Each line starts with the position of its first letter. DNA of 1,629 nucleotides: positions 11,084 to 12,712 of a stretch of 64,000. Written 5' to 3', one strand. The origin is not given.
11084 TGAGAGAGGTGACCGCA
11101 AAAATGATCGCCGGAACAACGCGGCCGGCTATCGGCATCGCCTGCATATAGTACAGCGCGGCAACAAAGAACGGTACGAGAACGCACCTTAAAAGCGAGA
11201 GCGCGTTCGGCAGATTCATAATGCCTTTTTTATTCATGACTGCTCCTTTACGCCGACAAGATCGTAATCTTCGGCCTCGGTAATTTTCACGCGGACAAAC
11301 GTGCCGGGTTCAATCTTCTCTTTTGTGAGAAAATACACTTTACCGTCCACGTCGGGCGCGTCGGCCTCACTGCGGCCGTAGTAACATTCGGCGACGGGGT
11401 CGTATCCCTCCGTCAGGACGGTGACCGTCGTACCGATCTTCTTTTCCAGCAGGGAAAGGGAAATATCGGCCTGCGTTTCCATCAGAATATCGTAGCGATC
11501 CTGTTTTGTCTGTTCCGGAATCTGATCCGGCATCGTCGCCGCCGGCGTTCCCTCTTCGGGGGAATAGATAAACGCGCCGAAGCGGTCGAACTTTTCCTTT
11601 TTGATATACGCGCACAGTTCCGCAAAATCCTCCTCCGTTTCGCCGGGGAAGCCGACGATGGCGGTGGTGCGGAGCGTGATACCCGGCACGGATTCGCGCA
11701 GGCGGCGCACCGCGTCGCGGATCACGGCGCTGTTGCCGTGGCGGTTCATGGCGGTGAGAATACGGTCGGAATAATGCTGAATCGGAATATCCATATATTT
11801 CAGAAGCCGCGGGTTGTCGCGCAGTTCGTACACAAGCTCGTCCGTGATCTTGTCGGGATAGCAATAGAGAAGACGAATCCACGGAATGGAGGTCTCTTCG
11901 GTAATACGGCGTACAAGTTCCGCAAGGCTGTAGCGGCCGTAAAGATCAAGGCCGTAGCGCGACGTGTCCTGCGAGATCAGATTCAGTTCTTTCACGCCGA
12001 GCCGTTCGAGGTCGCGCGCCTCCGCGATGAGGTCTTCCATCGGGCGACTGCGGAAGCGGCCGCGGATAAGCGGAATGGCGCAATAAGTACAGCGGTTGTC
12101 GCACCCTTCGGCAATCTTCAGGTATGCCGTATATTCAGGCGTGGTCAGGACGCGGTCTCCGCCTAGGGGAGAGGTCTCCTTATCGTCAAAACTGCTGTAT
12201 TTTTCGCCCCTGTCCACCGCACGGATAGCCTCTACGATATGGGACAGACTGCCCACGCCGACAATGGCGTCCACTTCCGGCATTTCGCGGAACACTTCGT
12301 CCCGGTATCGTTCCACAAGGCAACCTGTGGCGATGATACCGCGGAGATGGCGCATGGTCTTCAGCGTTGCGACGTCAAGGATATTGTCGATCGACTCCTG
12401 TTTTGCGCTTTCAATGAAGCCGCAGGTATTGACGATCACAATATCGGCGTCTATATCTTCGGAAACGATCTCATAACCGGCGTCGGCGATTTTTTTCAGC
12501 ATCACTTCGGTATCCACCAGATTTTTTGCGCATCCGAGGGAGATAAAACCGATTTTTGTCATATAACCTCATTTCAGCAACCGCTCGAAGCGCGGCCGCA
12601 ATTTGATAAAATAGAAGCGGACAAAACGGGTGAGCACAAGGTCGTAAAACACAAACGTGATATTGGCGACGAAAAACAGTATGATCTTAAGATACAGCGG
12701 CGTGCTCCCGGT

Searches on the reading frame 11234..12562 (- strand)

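Call 85: search_protein_families(library=pfam, proteins=[window:11234-12562:-], max_evalue=0.0001)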
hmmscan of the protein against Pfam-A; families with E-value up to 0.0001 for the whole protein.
window:11234-12562:- (442 aa): 3 families
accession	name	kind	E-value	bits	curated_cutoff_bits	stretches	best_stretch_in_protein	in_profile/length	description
PF00919.26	UPF0004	-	2.5e-26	92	27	1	3-102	1-98/98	Uncharacterized protein family UPF0004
PF04055.27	Radical_SAM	-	4.4e-25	89.2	29.5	1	150-318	3-164/166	Radical SAM superfamily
PF18693.7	TRAM_2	-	6.5e-21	74.7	27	1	376-438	1-61/63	TRAM domain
